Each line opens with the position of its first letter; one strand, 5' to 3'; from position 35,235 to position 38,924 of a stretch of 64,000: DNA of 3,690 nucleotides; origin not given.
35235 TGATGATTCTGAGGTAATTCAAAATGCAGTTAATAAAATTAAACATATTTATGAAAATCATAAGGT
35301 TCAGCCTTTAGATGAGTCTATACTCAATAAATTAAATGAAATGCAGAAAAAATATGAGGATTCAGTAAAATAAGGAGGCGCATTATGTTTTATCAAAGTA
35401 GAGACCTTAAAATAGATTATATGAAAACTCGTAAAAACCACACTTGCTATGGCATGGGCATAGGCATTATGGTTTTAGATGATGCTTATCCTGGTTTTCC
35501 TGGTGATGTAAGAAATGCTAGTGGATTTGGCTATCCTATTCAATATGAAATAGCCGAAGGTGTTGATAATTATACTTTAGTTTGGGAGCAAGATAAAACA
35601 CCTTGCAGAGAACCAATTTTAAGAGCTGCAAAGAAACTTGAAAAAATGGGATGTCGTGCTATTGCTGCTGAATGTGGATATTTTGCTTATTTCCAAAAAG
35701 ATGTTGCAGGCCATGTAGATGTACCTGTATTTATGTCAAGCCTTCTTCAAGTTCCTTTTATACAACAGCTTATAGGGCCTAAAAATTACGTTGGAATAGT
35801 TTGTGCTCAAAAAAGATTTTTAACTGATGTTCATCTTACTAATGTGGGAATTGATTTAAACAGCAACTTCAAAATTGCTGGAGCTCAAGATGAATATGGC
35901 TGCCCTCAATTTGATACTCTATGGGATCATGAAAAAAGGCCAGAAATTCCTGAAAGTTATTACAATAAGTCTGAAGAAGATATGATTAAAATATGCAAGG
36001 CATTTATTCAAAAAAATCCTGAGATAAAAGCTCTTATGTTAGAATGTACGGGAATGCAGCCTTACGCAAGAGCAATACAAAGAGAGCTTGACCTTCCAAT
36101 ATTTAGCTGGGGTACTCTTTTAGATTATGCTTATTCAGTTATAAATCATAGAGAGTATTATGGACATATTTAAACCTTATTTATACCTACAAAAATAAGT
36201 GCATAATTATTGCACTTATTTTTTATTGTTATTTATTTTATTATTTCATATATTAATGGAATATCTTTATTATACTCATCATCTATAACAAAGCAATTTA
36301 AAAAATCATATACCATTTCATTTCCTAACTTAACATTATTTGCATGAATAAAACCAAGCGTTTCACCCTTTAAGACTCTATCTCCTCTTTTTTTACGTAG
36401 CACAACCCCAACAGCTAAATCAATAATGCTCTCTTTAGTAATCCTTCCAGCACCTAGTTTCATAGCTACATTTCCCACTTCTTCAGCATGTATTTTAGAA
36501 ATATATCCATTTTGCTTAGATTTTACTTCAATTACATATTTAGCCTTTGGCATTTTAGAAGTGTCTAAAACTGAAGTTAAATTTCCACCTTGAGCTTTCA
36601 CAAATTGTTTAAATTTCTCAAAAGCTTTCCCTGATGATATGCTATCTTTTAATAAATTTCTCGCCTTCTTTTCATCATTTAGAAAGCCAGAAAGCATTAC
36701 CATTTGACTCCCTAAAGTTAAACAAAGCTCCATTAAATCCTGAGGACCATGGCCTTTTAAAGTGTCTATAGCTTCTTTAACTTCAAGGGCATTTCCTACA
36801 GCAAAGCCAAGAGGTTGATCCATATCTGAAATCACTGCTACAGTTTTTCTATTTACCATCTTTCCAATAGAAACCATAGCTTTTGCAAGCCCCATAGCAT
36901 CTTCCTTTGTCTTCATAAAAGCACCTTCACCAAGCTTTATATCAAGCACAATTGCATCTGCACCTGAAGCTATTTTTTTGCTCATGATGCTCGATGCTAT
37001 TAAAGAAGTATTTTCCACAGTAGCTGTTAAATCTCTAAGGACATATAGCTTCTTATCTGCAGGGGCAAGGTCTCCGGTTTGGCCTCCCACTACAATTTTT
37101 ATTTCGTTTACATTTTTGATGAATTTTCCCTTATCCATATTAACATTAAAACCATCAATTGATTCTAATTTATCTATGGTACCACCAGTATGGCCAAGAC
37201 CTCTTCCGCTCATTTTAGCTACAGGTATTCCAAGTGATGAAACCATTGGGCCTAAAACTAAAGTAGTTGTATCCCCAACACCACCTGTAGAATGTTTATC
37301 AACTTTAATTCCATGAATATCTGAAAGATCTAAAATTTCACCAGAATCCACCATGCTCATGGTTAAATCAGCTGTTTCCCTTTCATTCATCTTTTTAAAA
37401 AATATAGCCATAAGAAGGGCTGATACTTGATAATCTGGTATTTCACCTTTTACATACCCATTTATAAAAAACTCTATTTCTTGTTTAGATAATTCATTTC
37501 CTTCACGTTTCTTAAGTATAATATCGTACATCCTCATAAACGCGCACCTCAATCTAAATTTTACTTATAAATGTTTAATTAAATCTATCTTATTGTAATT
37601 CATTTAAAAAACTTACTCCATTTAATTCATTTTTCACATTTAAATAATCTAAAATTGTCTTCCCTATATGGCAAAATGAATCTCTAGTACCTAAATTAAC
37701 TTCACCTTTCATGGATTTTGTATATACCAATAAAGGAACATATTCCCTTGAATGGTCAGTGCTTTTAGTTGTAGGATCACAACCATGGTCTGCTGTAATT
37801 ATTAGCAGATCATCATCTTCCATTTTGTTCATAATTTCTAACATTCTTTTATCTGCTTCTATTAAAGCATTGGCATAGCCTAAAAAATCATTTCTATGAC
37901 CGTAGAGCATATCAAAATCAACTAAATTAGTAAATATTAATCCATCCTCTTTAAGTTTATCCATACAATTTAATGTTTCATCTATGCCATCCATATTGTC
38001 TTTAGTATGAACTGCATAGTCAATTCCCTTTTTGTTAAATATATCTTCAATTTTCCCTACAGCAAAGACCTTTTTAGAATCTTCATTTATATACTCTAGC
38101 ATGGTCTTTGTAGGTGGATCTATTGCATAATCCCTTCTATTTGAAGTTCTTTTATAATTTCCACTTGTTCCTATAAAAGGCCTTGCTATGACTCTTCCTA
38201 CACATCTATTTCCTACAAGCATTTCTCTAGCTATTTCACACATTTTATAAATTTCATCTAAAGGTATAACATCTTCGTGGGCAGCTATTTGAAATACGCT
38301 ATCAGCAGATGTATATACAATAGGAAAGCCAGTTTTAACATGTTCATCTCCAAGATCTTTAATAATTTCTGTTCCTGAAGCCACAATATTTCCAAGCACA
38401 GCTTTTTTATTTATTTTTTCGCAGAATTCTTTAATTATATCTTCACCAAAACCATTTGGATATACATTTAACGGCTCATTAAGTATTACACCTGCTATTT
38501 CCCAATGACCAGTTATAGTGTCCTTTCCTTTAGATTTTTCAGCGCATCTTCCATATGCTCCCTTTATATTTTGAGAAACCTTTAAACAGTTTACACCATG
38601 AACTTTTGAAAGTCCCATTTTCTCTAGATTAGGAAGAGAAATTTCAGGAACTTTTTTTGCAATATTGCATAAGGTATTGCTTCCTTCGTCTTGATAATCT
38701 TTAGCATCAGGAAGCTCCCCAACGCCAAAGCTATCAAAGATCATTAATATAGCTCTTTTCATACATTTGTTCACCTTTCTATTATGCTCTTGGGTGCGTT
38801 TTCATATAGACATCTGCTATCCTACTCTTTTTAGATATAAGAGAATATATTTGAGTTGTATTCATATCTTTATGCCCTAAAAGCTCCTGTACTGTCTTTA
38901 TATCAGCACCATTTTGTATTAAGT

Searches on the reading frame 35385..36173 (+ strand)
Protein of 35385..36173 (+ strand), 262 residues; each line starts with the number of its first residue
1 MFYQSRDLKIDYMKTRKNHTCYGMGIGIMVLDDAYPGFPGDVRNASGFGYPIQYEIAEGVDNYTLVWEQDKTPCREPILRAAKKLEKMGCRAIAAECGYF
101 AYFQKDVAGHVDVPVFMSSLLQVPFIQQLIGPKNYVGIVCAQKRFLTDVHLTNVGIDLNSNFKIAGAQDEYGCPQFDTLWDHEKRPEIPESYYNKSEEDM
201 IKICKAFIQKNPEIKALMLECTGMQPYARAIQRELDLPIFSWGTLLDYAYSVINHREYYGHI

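Call 8: search_protein_families(library=pfam, proteins=[window:35385-36173:+])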
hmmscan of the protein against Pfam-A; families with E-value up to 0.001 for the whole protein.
window:35385-36173:+ (262 aa): 1 family
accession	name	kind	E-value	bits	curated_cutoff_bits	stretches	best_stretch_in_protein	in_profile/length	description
PF01177.27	Asp_Glu_race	-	2e-07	31.4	31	1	73-240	54-201/211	Asp/Glu/Hydantoin racemase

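Call 34: search_solved_structures(query=window:35385-36173:+, max_evalue=1, show_alignments=1)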
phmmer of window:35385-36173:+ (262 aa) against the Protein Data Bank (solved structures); distinct sequences matched with E-value up to 1: 1.
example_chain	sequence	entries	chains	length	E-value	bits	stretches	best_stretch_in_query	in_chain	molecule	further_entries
3k5p_A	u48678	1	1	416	0.69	12.5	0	181-235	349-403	D-3-phosphoglycerate dehydrogenase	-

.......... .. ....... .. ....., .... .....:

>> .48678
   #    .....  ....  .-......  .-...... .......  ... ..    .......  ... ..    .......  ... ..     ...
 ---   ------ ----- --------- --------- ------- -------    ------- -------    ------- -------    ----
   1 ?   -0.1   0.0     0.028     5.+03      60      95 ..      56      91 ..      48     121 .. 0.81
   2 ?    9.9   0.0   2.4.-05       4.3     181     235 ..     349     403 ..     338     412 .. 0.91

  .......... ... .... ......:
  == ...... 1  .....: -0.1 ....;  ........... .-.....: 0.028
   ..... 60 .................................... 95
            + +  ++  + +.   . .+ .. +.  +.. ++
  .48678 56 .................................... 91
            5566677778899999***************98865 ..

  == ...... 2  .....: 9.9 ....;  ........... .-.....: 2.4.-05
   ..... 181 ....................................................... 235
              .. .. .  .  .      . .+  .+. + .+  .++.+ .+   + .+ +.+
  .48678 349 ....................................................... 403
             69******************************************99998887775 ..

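Call 50: search_protein_families(library=ncbifam, proteins=[window:35385-36173:+], max_evalue=0.01)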
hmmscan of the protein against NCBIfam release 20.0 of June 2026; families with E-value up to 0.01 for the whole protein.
window:35385-36173:+ (262 aa): 3 families
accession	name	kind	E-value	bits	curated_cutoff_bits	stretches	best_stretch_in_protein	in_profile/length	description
NF005679.0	PRK07475.1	subfamily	4.3e-81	271.9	231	1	13-261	4-245/246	hypothetical protein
NF007788.0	PRK10481.1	equivalog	0.0003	20.7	198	0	76-129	169-223/225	hypothetical protein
TIGR00035.1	asp_race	subfamily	0.005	16.4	93.1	0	68-116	55-103/236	amino acid racemase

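Call 77: find_homologous_proteins(query=window:35385-36173:+, max_evalue=0.00001)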
Query window:35385-36173:+ (262 aa): 1845 proteins with E <= 0.00001 among 2124 candidates; the best 120 are listed.
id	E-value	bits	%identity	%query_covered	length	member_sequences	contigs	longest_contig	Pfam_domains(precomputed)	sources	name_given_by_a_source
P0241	1.6e-181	620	100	100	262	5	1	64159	PF01177.28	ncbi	-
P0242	5.0e-164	562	88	100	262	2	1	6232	PF01177.28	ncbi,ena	-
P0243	2.2e-160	550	88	100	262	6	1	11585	PF01177.28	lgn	-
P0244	5.1e-159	546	87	98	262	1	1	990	PF01177.28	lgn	-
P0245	1.6e-157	541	84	100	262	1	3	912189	PF01177.28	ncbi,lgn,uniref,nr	ncbi:aspartate/glutamate racemase family protein [Maledivibacter halophilus]|uniref:Aspartate/glutam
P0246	1.8e-157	541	86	100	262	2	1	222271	PF01177.28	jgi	jgi:hypothetical protein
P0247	2.1e-157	541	87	100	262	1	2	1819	PF01177.28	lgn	-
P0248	2.4e-155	534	86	100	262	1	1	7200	PF01177.28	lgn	-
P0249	2.3e-153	527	82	100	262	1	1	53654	PF01177.28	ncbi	ncbi:aspartate/glutamate racemase family protein [Desulfobacula sp.]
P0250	5.9e-153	526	83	100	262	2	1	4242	PF01177.28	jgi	-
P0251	5.2e-152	523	83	99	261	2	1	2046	PF01177.28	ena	-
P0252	8.8e-151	519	81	100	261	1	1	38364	PF01177.28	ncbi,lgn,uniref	ncbi:aspartate/glutamate racemase family protein [Desulfococcus sp.]|uniref:aspartate/glutamate race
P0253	1.2e-150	518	79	100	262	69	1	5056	PF01177.28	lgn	-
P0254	3.7e-150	517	80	100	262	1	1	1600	PF01177.28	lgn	-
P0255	6.7e-150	516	81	100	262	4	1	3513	PF01177.28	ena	-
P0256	8.4e-150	516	80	100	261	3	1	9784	PF01177.28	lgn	-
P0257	1.0e-149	515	81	100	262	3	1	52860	PF01177.28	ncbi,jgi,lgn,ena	-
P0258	1.0e-149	515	81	100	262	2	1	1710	PF01177.28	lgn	-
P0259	1.9e-149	515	81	100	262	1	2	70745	PF01177.28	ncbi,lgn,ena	-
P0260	2.2e-149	514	80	100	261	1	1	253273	PF01177.28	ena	-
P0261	3.2e-149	514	79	100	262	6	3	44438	PF01177.28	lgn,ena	-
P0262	3.2e-149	514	82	100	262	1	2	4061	PF01177.28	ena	-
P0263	4.2e-149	513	82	99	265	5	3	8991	PF01177.28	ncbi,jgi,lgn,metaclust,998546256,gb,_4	metaclust:\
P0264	4.7e-149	513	81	100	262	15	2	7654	PF01177.28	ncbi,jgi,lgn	jgi:hypothetical protein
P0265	6.7e-149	513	81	100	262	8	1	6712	PF01177.28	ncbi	-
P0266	7.3e-149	513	79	100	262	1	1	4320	PF01177.28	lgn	-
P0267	7.4e-149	513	81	100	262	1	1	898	PF01177.28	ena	-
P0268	9.1e-149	512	82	100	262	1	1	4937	PF01177.28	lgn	-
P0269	1.0e-148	512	82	98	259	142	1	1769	PF01177.28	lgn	-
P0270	1.1e-148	512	80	100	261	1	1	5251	PF01177.28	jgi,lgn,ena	-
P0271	1.5e-148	512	82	100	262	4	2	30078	PF01177.28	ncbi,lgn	-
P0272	3.6e-148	510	83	98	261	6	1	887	PF01177.28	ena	-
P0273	5.7e-148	510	79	100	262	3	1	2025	PF01177.28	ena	-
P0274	3.3e-147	507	80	100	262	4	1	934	PF01177.28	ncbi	-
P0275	4.5e-147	507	79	100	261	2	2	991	PF01177.28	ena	-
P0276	7.1e-147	506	77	100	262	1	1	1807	PF01177.28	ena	-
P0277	7.4e-147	506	79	100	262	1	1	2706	PF01177.28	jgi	jgi:hypothetical protein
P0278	9.8e-147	506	79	100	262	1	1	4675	PF01177.28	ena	-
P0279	2.0e-146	505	80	100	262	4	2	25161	PF01177.28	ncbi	-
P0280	2.4e-146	504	81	100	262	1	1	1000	PF01177.28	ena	-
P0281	2.8e-146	504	81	100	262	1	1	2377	PF01177.28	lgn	-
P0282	3.6e-146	504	81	100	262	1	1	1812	PF01177.28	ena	-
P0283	3.9e-146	504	79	100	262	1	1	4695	PF01177.28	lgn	-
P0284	4.2e-146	504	81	100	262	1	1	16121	PF01177.28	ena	-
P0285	4.3e-146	504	80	100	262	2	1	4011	PF01177.28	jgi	-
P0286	5.7e-146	503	78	100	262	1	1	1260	PF01177.28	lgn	-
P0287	5.9e-146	503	81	100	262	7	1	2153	PF01177.28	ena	-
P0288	8.4e-146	503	81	98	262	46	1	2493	PF01177.28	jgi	jgi:hypothetical protein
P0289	9.2e-146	502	78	100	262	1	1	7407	PF01177.28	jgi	-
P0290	1.3e-145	502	78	100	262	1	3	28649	PF01177.28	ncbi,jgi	ncbi:MAG: aspartate/glutamate racemase family protein [Desulfobacterales bacterium]|jgi:hypothetical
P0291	1.5e-145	502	79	100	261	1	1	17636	PF01177.28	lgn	-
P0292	1.6e-145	502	79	100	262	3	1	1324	PF01177.28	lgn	-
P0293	1.9e-145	501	77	100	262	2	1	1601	PF01177.28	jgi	jgi:hypothetical protein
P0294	2.5e-145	501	79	100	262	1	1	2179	PF01177.28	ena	-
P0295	2.5e-145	501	77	100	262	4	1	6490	PF01177.28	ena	-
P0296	2.6e-145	501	79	100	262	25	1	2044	PF01177.28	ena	-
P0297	3.4e-145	501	80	100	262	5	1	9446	PF01177.28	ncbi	-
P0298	3.5e-145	501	77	100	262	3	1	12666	PF01177.28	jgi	jgi:hypothetical protein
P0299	3.7e-145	500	78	100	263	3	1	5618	PF01177.28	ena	-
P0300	3.9e-145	500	77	100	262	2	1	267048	PF01177.28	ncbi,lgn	-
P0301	3.9e-145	500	78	100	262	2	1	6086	PF01177.28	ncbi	-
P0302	4.0e-145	500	79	100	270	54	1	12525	PF01177.28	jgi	jgi:hypothetical protein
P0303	4.8e-145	500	77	100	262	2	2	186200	PF01177.28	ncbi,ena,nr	ncbi:MAG: aspartate/glutamate racemase family protein [Desulfosarcinaceae bacterium]|nr:aspartate/gl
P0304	5.1e-145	500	79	100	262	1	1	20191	PF01177.28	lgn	-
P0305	8.7e-145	499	80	100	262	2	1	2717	PF01177.28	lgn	-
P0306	1.2e-144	499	80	100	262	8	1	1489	PF01177.28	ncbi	-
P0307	1.2e-144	499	78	100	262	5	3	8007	PF01177.28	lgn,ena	-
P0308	1.2e-144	499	78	100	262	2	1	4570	PF01177.28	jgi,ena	-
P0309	1.3e-144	499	79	100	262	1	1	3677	PF01177.28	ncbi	-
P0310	2.3e-144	498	77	100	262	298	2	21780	PF01177.28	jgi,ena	jgi:hypothetical protein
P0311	5.6e-144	497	79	100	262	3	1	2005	PF01177.28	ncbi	-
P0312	6.4e-144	496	79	99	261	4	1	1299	PF01177.28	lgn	-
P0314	9.4e-144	496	78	100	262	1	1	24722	PF01177.28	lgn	-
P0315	9.9e-144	496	79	100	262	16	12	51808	PF01177.28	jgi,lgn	jgi:hypothetical protein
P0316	1.1e-143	496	77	100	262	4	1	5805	PF01177.28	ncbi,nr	ncbi:MAG: aspartate/glutamate racemase family protein [Desulfobacterales bacterium]|nr:aspartate/glu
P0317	1.6e-143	495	78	100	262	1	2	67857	PF01177.28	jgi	jgi:hypothetical protein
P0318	3.2e-143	494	77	100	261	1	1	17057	PF01177.28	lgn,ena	-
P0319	3.6e-143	494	79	100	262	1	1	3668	PF01177.28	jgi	jgi:hypothetical protein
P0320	4.1e-143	494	77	100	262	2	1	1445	PF01177.28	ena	-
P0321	4.4e-143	494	79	100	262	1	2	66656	PF01177.28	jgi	jgi:hypothetical protein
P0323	5.6e-143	493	77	100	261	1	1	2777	PF01177.28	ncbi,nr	ncbi:MAG: aspartate/glutamate racemase family protein [Oligoflexales bacterium]|nr:aspartate/glutama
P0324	6.3e-143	493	78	99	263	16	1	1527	PF01177.28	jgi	jgi:hypothetical protein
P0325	8.3e-143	493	78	100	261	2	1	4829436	PF01177.28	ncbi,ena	-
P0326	1.2e-142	492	77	100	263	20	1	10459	PF01177.28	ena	-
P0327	1.3e-142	492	79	100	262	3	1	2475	PF01177.28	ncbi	-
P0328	1.7e-142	492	77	100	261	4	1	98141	PF01177.28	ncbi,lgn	ncbi:aspartate/glutamate racemase family protein [Desulfocicer niacini]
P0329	1.8e-142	492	83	95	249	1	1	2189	PF01177.28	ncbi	-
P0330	2.6e-142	491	77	100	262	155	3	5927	PF01177.28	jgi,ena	jgi:hypothetical protein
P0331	3.7e-142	491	77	100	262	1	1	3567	PF01177.28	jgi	jgi:hypothetical protein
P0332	4.1e-142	491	76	100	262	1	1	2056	PF01177.28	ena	-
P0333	4.8e-142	490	76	100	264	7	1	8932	PF01177.28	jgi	-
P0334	5.2e-142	490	77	100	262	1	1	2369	PF01177.28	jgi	jgi:hypothetical protein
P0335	6.8e-142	490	79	98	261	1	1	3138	PF01177.28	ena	-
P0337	1.3e-141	489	77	100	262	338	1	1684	PF01177.28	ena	-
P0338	1.4e-141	489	76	100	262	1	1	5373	PF01177.28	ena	-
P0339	2.5e-141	488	76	100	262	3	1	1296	PF01177.28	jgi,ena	-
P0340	3.2e-141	488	78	98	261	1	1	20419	PF01177.28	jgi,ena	-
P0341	3.7e-141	487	76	100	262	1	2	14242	PF01177.28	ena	-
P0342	5.1e-141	487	76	100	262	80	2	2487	PF01177.28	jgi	jgi:hypothetical protein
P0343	5.5e-141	487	78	100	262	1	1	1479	PF01177.28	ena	-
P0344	1.7e-140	485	77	100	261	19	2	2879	PF01177.28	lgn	-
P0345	2.3e-140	485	76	98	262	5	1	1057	PF01177.28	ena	-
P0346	2.6e-140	485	76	100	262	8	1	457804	PF01177.28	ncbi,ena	-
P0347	1.5e-139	482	77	99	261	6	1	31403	PF01177.28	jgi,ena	jgi:hypothetical protein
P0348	1.6e-139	482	77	98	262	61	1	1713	PF01177.28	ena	-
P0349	2.3e-139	481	76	100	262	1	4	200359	PF01177.28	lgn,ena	-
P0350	3.5e-139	481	76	100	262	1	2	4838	PF01177.28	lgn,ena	-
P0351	3.8e-139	481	75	100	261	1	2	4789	PF01177.28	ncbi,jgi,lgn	-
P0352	4.7e-139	480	84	90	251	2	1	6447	PF01177.28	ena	-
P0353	1.4e-138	479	74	100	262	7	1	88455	PF01177.28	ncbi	-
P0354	1.6e-138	479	76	100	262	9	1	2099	PF01177.28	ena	-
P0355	2.6e-138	478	76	100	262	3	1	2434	PF01177.28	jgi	jgi:hypothetical protein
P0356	5.8e-138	477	75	100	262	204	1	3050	PF01177.28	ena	-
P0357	5.9e-138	477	75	99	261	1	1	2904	PF01177.28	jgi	-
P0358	7.5e-138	477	77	98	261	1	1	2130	PF01177.28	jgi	jgi:hypothetical protein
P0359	1.3e-137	476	79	97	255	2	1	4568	PF01177.28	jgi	jgi:hypothetical protein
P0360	2.2e-137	475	74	100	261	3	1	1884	PF01177.28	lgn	-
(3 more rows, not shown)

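Call 78: find_encoding_contigs(protein=P0241, flank=10000, max_places=3)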
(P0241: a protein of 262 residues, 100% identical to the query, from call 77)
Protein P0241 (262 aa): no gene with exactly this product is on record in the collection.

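Call 84: predict_structure(alignment_id=A2)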
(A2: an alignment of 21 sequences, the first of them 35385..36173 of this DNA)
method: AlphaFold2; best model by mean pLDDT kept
length: 262 residues; sequences in the alignment: 21
mean_pLDDT: 72.0   pTM: 0.73
mean pLDDT of the five models: 72.0, 63.1, 60.7, 56.4, 52.3
residues with pLDDT >= 90: 44; 70-90: 107; 50-70: 77; < 50: 34
segments of 3 or more residues with pLDDT < 50: 1-3, 41-50, 244-262
pLDDT, mean of each block of 10 residues (from residue 1): 59 79 67 58 45 57 54 75 77 62 73 70 79 90 75 72 91 84 78 89 96 92 78 90 50 39 30
secondary structure, 60 per line:
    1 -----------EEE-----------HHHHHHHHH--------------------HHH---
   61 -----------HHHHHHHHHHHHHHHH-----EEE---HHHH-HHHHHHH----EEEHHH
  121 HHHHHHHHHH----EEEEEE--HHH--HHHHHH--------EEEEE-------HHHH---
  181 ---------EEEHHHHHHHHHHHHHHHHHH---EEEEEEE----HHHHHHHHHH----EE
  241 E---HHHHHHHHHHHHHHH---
elements in order: E12-14 H26-34 H72-87 E93-95 H99-102 H104-110 E115-117 H118-130 E135-140 H148-153 E162-166 H174-177 E190-192 H193-210 E214-220 H225-234 E239-241 H245-259

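Call 86: fold_search(model_id=the predicted structure, library=pdb)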
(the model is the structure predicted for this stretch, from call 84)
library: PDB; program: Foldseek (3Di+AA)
matches with E <= 10: 1109; with E <= 0.001: 29
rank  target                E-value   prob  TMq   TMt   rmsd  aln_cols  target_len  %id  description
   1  1jfl_A                2.0e-05  1.00  0.45  0.50   5.0       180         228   14  CRYSTAL STRUCTURE DETERMINATION OF ASPARTATE RACEMASE FROM AN ARCHAEA (released 2002-06-05)
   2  3ixm                  3.7e-05  1.00  0.35  0.39   6.6       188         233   13  Structure of the Gly74Cys mutant of arylmalonate decarboxylase in the sulfate ion associated form (released 2010-02-23)
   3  2vlb_C                3.7e-05  1.00  0.36  0.39   6.6       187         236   12  Structure of unliganded arylmalonate decarboxylase (released 2008-03-18)
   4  3dtv_D                3.9e-05  1.00  0.37  0.40   6.9       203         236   12  Crystal structure of arylmalonate decarboxylase (released 2009-07-21)
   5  2vlb_B                6.9e-05  1.00  0.31  0.36   6.5       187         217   12  Structure of unliganded arylmalonate decarboxylase (released 2008-03-18)
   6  3eis_A                1.1e-04  1.00  0.32  0.36   6.8       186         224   14  Crystal Structure of Arylmalonate Decarboxylase (released 2009-09-22)
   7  3dtv_B                1.3e-04  1.00  0.33  0.36   8.1       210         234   11  Crystal structure of arylmalonate decarboxylase (released 2009-07-21)
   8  3qvj_A                1.6e-04  1.00  0.37  0.39   5.4       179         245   15  Allantoin racemase from Klebsiella pneumoniae (released 2011-05-04)
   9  2vlb_A                2.0e-04  1.00  0.32  0.35   7.2       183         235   13  Structure of unliganded arylmalonate decarboxylase (released 2008-03-18)
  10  2gzm_A                2.5e-04  1.00  0.41  0.40   6.6       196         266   13  Crystal Structure of the Glutamate Racemase from Bacillus anthracis (released 2007-05-29)
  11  3qvk_A                2.5e-04  1.00  0.37  0.39   5.4       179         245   14  Allantoin racemase from Klebsiella pneumoniae (released 2011-05-04)
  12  3dtv_C                2.7e-04  1.00  0.36  0.40   6.6       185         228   12  Crystal structure of arylmalonate decarboxylase (released 2009-07-21)
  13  2dx7_A                3.1e-04  1.00  0.44  0.49   5.1       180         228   15  Crystal structure of Pyrococcus horikoshii OT3 aspartate racemase complex with citric acid (released 2007-08-28)
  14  5lg5_F                3.1e-04  1.00  0.35  0.39   5.1       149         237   13  Crystal structure of allantoin racemase from Pseudomonas fluorescens AllR (released 2017-05-10)
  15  3ojc_A                3.9e-04  1.00  0.48  0.53   4.8       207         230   12  Crystal structure of a putative Asp/Glu Racemase from Yersinia pestis (released 2010-09-15)
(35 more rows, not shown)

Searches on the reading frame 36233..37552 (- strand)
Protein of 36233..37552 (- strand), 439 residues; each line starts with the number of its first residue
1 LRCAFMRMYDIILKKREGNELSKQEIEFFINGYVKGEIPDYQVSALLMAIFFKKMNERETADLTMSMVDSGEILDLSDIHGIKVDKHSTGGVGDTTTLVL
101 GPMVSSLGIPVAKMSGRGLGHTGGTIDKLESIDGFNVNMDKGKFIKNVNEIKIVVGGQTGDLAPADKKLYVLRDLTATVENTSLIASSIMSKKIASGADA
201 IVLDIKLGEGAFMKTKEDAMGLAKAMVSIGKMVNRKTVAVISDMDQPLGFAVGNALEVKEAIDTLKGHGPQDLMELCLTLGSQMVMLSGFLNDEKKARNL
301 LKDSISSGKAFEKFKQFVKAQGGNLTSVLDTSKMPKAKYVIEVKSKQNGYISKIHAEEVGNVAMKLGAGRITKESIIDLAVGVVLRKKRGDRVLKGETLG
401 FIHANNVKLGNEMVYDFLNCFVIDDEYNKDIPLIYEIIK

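Call 8: search_protein_families(library=pfam, proteins=[window:36233-37552:-])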
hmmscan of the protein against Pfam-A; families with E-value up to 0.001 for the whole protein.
window:36233-37552:- (439 aa): 3 families
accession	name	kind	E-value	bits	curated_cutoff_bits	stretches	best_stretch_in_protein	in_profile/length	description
PF00591.27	Glycos_transf_3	-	3.9e-45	154.9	27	1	83-310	4-252/253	Glycosyl transferase family, a/b domain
PF02885.22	Glycos_trans_3N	-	7.4e-23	80.5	26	1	10-71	2-63/63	Glycosyl transferase family, helical bundle domain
PF07831.19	PYNP_C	-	2.5e-20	72.3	27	1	350-421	1-72/75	Pyrimidine nucleoside phosphorylase C-terminal domain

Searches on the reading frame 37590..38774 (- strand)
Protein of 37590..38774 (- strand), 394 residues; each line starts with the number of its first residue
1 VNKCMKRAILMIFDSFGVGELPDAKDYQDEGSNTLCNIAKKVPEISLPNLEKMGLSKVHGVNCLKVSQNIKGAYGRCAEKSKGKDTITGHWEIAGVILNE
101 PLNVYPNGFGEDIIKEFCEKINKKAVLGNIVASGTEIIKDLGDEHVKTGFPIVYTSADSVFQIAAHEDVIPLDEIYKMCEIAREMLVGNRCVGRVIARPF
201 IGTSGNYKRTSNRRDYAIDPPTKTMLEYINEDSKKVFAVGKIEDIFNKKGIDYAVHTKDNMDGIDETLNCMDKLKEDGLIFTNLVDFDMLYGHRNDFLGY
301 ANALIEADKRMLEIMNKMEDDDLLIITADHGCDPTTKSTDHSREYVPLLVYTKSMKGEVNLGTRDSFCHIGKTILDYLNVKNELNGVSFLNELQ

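Call 8: search_protein_families(library=pfam, proteins=[window:37590-38774:-])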
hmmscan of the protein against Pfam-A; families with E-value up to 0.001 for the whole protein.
window:37590-38774:- (394 aa): 1 family
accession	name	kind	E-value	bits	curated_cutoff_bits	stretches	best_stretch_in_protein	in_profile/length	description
PF01676.23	Metalloenzyme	-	5.5e-42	144.4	24.3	1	6-381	1-251/252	Metalloenzyme superfamily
